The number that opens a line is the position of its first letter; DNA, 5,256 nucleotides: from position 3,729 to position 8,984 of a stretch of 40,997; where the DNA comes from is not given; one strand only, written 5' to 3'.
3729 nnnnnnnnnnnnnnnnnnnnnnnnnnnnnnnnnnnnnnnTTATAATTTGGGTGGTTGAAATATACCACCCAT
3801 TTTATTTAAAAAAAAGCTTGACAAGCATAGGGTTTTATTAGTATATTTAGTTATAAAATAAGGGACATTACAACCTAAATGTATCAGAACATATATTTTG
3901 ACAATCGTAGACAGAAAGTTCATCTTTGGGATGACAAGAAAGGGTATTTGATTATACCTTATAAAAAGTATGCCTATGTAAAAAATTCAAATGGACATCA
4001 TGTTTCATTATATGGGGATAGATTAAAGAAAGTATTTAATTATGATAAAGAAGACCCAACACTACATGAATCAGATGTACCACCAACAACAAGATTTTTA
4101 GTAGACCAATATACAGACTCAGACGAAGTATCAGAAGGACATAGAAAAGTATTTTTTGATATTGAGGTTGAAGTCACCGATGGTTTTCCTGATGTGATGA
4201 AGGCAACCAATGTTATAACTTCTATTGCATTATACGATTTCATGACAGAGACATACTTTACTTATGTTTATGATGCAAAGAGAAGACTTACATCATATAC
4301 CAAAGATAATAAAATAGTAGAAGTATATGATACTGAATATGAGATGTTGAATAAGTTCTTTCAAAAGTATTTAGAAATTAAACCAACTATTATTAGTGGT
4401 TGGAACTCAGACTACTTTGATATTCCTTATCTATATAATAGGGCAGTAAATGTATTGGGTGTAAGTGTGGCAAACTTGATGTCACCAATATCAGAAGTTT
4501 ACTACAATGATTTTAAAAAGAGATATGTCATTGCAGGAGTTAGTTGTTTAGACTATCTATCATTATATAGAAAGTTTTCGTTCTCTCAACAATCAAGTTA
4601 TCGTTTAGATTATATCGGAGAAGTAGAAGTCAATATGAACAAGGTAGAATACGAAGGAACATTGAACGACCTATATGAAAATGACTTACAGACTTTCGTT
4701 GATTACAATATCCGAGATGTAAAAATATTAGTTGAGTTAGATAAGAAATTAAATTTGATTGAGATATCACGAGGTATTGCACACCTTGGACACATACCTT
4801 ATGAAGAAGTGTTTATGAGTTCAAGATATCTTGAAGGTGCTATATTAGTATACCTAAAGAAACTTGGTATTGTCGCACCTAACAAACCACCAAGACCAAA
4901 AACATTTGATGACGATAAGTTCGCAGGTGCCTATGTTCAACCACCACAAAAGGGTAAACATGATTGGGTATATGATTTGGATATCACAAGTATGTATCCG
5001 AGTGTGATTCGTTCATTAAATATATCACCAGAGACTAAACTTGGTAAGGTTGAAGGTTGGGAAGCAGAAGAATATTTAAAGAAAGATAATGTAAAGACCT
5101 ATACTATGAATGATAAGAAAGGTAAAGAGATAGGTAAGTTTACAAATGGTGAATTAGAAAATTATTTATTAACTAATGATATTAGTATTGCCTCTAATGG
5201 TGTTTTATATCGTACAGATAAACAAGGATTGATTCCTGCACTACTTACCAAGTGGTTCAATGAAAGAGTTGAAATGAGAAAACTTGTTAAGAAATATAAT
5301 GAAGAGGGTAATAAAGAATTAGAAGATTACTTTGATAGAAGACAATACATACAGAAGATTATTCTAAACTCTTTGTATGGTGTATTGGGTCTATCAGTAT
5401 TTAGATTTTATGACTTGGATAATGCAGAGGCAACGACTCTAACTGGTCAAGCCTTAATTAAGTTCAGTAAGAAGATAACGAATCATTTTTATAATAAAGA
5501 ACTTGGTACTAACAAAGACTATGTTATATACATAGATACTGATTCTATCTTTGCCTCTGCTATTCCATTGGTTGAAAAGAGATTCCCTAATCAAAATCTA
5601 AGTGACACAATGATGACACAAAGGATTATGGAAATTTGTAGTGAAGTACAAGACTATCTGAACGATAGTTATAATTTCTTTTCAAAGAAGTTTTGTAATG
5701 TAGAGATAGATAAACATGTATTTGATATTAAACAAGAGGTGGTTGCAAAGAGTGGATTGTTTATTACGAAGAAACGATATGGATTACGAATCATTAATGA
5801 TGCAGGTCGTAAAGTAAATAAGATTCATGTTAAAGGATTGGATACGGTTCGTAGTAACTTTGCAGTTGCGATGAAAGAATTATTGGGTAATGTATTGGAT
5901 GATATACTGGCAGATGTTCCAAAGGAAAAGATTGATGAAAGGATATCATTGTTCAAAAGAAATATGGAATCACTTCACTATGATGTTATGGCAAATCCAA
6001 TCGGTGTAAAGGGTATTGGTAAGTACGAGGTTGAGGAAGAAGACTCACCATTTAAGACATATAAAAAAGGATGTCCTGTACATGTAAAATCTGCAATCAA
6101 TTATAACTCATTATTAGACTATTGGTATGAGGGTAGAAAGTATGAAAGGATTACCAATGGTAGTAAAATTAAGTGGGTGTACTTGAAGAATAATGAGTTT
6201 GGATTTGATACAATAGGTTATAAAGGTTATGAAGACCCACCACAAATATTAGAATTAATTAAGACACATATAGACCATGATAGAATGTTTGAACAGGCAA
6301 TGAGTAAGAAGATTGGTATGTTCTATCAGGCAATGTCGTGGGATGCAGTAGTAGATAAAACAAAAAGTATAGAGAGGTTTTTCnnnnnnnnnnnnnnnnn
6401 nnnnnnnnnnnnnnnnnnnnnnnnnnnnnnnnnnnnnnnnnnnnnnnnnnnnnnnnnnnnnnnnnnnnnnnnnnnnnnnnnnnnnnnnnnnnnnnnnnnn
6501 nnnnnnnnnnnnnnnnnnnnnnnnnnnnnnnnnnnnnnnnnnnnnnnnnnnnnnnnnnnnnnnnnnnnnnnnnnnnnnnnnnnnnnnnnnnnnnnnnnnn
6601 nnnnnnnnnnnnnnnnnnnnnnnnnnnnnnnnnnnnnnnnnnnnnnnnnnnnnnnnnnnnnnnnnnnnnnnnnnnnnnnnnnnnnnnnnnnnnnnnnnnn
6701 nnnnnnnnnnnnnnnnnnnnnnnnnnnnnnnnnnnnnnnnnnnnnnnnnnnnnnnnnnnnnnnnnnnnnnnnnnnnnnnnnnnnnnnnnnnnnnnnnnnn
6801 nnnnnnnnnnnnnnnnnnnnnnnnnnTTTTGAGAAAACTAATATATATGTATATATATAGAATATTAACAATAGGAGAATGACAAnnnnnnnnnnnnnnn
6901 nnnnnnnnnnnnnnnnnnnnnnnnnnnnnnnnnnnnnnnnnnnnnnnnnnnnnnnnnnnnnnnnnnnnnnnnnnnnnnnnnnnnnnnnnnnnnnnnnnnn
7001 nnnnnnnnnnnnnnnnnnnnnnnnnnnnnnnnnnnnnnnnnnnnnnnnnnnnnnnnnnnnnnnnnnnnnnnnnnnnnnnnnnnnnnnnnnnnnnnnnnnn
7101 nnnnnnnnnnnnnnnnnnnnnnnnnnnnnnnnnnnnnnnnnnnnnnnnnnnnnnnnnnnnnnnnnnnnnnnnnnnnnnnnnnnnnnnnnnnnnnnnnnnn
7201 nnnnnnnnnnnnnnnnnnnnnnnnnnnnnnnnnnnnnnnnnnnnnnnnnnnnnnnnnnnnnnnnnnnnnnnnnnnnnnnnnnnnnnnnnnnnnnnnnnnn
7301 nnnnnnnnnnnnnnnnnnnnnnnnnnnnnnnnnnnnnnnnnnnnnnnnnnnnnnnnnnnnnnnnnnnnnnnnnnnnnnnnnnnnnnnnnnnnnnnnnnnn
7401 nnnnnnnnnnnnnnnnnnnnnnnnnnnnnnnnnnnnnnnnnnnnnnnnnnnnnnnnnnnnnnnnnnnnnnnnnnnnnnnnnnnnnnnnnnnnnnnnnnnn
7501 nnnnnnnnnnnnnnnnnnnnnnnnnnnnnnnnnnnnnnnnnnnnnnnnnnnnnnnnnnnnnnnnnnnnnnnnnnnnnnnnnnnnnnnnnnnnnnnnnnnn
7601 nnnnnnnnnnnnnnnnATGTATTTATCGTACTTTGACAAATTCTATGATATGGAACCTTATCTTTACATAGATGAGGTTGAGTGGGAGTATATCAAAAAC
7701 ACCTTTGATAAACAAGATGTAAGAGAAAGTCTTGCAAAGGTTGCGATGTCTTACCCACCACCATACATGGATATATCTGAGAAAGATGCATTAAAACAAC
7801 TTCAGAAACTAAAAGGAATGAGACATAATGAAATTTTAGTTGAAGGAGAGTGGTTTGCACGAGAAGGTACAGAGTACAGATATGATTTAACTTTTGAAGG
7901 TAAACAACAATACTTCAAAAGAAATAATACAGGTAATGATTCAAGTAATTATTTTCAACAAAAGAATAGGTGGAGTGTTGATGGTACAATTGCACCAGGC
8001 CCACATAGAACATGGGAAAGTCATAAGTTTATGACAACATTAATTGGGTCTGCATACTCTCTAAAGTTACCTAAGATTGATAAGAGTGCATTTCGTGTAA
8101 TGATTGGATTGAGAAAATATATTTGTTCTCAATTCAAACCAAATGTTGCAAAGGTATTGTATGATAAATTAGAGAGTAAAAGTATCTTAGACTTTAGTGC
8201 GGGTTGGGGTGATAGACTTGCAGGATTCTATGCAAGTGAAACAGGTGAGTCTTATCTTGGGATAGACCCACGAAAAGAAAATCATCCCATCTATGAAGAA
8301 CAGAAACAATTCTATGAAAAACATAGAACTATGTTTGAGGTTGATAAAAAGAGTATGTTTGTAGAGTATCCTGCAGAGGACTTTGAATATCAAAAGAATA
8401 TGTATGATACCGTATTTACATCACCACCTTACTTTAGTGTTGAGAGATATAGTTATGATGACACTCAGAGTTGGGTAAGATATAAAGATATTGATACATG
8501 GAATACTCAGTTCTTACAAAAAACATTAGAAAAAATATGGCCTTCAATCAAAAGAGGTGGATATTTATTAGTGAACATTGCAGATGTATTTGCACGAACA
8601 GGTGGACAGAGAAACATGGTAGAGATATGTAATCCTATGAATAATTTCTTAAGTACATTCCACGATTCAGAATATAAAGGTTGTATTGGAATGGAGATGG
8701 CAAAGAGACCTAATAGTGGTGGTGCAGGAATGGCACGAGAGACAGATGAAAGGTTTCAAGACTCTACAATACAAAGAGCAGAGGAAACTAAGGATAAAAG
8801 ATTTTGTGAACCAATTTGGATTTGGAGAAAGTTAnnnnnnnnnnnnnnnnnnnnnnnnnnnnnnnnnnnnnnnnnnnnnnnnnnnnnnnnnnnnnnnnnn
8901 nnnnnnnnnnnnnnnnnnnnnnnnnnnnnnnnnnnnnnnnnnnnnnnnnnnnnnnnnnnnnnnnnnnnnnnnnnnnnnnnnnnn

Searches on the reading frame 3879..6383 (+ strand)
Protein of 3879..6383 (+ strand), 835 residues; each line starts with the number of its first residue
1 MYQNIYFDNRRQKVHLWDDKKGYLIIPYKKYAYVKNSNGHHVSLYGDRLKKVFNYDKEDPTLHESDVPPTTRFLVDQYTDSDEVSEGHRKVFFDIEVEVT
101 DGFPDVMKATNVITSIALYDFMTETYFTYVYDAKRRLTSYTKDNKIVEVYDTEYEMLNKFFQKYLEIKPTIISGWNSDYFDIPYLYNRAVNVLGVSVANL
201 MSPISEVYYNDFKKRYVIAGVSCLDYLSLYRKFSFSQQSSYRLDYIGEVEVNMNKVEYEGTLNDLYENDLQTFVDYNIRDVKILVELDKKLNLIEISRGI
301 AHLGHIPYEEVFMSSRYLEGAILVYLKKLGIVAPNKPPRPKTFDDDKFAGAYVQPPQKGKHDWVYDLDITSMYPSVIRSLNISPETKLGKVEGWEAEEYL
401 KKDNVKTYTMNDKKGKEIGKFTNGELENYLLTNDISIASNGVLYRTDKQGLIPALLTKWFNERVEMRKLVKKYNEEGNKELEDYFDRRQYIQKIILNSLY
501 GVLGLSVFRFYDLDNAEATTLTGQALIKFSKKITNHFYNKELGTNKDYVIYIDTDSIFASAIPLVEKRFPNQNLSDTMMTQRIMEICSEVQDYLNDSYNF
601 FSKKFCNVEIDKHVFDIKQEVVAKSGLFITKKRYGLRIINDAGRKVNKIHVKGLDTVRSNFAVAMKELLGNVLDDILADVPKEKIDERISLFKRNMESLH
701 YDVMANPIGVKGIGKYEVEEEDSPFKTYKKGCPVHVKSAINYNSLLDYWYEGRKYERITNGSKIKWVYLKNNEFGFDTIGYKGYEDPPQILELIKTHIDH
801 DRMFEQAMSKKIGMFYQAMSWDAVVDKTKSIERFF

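Call 3: search_protein_families(library=pfam, proteins=[window:3879-6383:+], max_evalue=0.01)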
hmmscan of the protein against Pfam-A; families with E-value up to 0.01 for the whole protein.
window:3879-6383:+ (835 aa): 3 families
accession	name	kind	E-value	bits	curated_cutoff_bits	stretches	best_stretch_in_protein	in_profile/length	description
PF00136.26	DNA_pol_B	-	1.5e-41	143.1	23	1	319-807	16-442/453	DNA polymerase family B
PF03104.25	DNA_pol_B_exo1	-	3.7e-19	69.5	23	1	91-246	67-242/242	DNA polymerase family B, exonuclease domain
PF10108.15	DNA_pol_B_exo2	-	2.2e-08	34.5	24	1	145-280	29-162/213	Predicted 3'-5' exonuclease related to the exonuclease domain of PolB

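Call 5: search_protein_families(library=phrogs, proteins=[window:3879-6383:+], max_evalue=0.01)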
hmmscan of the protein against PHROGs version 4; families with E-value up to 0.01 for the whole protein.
window:3879-6383:+ (835 aa): 6 families
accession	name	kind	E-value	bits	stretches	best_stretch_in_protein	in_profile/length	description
phrog_262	-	DNA, RNA and nucleotide metabolism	2.2e-179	599.4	1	26-835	38-851/856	DNA polymerase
phrog_2062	-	DNA, RNA and nucleotide metabolism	4.1e-93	313.7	1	69-476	88-488/502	DNA polymerase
phrog_1918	-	DNA, RNA and nucleotide metabolism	5.7e-67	227.4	1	478-835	28-380/382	DNA polymerase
phrog_3011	-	DNA, RNA and nucleotide metabolism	1.6e-18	67.8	3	50-203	106-275/576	DNA polymerase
phrog_27191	-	DNA, RNA and nucleotide metabolism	3.7e-16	60.5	1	487-576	41-132/230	DNA polymerase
phrog_403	-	DNA, RNA and nucleotide metabolism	0.0085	16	0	148-290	122-245/321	DNA polymerase exonuclease subunit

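Call 8: search_dna_similar(query=window:3879-6383:+, collection=phages, mode=protein, max_rows=25)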
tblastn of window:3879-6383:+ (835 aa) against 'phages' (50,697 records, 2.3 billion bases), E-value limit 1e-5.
Records with a match: 2684; places in all: 2803; records where one place covers at least 80% of the query: 2430.
Best place of each record, by identity: <60% 2684.
By first word of the organism name: Escherichia 676; Synechococcus 377; Klebsiella 334; Salmonella 201; Vibrio 136; Aeromonas 92; Shigella 89; Acinetobacter 71; Cyanophage 61; Enterobacter 59; and 68 more.
By host as written in the record: - 468; Escherichia coli 281; Klebsiella pneumoniae 115; Synechococcus 107; Synechococcus sp. 38; Escherichia coli O157:H7 38; Aeromonas salmonicida 38; Salmonella enterica 30; and 591 more.
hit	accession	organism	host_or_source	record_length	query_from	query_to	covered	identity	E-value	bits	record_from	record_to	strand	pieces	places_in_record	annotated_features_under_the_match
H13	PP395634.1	Microcystis phage Mel-JY01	Microcystis elabens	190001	1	835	100%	45.5%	0e+0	720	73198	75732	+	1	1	PolB DNA polymerase elongation subunit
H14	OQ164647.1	Vibrio phage vB_ValM_PVA8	Vibrio sp.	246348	94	835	88%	34.3%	4e-53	376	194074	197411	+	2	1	hypothetical protein (x5)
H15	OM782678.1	Vibrio phage PC-Liy1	Vibrio sp.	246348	94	835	88%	34.3%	4e-53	376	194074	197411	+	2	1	DNA-directed DNA polymerase (x2) | HNH endonuclease | hypothetical protein (x2)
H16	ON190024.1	Vibrio phage PVA8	Vibrio sp.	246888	94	835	88%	34.3%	4e-53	376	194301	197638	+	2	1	DNA-directed DNA polymerase (x2) | HNH endonuclease | hypothetical protein (x2)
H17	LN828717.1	Synechococcus phage S-PM2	-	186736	72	835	91%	32.9%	6e-96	335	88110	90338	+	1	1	gp43: DNA polymerase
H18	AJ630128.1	Synechococcus phage S-PM2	Synechococcus sp. SynWH7803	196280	72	835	91%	32.9%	6e-96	335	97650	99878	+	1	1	gp43: DNA polymerase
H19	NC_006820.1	Synechococcus phage S-PM2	Synechococcus sp. SynWH7803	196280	72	835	91%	32.9%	6e-96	335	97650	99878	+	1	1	gp43: DNA polymerase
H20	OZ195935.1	Vibrio phage D484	Seawater and oysters mix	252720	73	835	91%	32.9%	3e-104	360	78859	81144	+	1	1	DNA polymerase | hypothetical protein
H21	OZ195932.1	Vibrio phage D481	Seawater and oysters mix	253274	73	835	91%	32.9%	3e-104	360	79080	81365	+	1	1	DNA polymerase | hypothetical protein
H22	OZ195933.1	Vibrio phage D486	Seawater and oysters mix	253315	73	835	91%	32.9%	3e-104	360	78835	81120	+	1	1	DNA polymerase | hypothetical protein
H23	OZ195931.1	Vibrio phage D491s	Seawater and oysters mix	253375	73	835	91%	32.9%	3e-104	360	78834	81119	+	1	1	DNA polymerase | hypothetical protein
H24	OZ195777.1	Vibrio phage D480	Seawater and oysters mix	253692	73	835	91%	32.9%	3e-104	360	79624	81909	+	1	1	DNA polymerase | hypothetical protein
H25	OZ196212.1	Vibrio phage D527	Seawater and oysters mix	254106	73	835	91%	32.9%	3e-104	360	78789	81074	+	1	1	DNA polymerase | hypothetical protein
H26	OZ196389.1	Vibrio phage D490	Seawater and oysters mix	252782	73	835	91%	32.9%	4e-104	360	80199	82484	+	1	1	DNA polymerase | hypothetical protein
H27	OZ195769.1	Vibrio phage D482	Seawater and oysters mix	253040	73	835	91%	32.9%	4e-104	360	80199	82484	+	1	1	DNA polymerase | hypothetical protein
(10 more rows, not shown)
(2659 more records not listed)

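Call 64: find_related_loci(query=window:3879-6383:+, collection=viral_contigs, flank=6000)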
Query window:3879-6383:+ (835 aa) in viral_contigs; peptide patterns used: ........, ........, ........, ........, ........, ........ (x = any residue, [..] = any of these).
138 stretches matched a pattern; 138 encode a relative of the query (tblastn E <= 1e-3); the best 80 are kept; 80 distinct loci.
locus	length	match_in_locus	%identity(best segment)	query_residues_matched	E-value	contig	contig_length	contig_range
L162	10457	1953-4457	100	1-835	0e+0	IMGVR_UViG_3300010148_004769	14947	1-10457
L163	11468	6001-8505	99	1-835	0e+0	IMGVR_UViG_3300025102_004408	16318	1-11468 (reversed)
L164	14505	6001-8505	99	1-835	0e+0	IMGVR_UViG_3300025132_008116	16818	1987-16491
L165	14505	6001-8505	98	1-835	0e+0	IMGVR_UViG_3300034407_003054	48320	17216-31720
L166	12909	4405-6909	97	1-835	0e+0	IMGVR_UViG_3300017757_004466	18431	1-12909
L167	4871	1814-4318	94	1-835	0e+0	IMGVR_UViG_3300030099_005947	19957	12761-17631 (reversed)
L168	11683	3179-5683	84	1-835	0e+0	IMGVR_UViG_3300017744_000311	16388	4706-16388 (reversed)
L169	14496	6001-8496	80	1-835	0e+0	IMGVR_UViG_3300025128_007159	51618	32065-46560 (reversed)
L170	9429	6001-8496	80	1-835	0e+0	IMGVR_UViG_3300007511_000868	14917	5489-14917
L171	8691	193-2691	79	1-835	0e+0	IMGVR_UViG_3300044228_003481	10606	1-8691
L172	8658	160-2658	79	1-835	0e+0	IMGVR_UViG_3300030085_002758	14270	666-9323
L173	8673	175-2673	79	1-835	0e+0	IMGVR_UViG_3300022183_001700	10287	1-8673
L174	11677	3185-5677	79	1-833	0e+0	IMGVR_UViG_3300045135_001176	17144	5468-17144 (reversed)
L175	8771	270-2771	78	1-835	0e+0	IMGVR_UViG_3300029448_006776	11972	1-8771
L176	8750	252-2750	78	1-835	0e+0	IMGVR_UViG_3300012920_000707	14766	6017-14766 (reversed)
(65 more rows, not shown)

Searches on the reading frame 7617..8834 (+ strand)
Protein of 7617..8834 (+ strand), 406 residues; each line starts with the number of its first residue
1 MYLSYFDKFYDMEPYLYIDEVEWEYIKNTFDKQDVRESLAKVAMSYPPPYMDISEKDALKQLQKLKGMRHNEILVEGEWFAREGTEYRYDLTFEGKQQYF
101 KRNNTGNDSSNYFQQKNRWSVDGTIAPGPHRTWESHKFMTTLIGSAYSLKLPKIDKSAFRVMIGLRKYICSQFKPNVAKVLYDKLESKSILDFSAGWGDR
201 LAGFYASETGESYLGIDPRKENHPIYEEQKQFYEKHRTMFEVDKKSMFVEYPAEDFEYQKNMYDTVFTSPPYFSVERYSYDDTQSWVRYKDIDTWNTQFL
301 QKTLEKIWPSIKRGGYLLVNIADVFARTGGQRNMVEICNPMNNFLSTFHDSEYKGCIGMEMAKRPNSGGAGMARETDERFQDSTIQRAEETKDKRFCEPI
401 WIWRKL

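Call 3: search_protein_families(library=pfam, proteins=[window:7617-8834:+], max_evalue=0.01)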
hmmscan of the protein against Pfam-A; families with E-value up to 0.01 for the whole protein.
window:7617-8834:+ (406 aa): 1 family
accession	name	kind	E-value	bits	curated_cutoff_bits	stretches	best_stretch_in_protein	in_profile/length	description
PF01555.25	N6_N4_Mtase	-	0.00032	21.2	26.7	1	264-337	2-61/221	DNA methylase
